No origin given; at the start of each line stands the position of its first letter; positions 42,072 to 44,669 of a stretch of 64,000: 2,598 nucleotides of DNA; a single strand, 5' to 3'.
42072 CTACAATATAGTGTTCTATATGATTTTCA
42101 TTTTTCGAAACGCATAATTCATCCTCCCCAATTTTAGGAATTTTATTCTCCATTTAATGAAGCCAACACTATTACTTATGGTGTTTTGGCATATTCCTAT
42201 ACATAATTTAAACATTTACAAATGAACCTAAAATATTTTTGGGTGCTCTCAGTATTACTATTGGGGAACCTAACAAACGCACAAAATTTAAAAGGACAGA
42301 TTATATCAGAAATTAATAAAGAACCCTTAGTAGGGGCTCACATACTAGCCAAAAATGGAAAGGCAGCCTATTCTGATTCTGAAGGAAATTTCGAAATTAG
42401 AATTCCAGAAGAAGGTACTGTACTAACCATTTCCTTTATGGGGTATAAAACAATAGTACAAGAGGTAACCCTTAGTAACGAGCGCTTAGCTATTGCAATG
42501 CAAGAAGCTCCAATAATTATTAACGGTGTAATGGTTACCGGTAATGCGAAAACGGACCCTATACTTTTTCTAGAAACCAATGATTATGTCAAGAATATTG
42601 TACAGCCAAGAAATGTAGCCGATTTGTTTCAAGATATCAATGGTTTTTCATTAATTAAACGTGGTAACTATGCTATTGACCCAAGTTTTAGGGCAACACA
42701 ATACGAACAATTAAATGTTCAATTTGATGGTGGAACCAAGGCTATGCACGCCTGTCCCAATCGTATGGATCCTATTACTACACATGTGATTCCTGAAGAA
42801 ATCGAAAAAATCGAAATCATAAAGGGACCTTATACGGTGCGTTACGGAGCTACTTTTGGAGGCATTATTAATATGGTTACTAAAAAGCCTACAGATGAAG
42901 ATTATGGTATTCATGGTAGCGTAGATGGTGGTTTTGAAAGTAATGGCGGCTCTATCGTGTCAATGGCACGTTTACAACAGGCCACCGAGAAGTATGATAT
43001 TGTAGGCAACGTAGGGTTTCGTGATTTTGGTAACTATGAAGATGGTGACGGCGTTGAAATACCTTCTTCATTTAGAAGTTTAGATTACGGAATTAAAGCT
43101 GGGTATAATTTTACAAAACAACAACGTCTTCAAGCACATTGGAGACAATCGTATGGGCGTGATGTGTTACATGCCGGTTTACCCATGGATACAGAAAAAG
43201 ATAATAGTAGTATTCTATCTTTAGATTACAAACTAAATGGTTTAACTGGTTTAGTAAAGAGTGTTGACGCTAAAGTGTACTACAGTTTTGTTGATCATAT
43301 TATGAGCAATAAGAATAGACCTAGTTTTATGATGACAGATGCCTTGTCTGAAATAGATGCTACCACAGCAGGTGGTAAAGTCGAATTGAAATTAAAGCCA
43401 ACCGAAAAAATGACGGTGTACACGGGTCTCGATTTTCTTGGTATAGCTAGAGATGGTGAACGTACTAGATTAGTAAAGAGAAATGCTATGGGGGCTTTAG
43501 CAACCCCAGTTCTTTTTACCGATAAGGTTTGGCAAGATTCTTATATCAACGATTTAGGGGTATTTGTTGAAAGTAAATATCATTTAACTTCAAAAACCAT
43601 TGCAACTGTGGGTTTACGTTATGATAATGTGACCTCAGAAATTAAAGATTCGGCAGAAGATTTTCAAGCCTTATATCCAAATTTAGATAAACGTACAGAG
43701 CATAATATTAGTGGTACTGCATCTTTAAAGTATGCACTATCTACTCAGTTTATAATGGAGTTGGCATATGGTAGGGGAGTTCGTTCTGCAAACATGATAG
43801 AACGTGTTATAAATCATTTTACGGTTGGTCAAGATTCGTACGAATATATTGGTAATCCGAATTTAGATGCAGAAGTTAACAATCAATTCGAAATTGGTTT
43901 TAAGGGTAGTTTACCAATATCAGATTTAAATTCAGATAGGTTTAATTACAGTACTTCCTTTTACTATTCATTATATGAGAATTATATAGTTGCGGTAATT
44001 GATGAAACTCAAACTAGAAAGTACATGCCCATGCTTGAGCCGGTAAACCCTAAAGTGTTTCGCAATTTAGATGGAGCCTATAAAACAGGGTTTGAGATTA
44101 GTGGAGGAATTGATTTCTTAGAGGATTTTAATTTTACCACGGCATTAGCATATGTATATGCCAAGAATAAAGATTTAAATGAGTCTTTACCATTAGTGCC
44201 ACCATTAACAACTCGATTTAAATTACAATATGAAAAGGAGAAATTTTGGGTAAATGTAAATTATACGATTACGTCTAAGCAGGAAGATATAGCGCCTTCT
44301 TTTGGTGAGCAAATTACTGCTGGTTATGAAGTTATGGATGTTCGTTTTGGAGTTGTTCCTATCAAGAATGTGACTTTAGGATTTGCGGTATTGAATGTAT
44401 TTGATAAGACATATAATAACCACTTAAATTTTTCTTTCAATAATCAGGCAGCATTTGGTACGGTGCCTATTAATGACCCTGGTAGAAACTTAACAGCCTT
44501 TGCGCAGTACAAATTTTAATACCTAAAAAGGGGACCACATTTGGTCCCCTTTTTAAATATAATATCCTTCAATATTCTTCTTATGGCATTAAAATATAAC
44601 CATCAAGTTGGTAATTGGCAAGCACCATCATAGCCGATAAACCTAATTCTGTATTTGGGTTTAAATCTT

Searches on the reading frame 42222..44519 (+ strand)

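Call 4: search_protein_families(library=pfam, proteins=[window:42222-44519:+])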
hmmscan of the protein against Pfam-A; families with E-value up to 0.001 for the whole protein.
window:42222-44519:+ (765 aa): 4 families
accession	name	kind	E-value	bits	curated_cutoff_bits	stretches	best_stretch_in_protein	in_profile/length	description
PF00593.30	TonB_dep_Rec_b-barrel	-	5.5e-34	119.2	27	1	294-726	21-436/436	TonB dependent receptor-like, beta-barrel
PF13715.12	CarbopepD_reg_2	-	6.9e-15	55.3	32.2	1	23-105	1-88/88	CarboxypepD_reg-like domain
PF07715.20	Plug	-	7e-08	33.4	23.9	1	128-213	21-105/107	TonB-dependent Receptor Plug Domain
PF13620.12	CarboxypepD_reg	-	2e-07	31.7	32.3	1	23-86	2-71/82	Carboxypeptidase regulatory-like domain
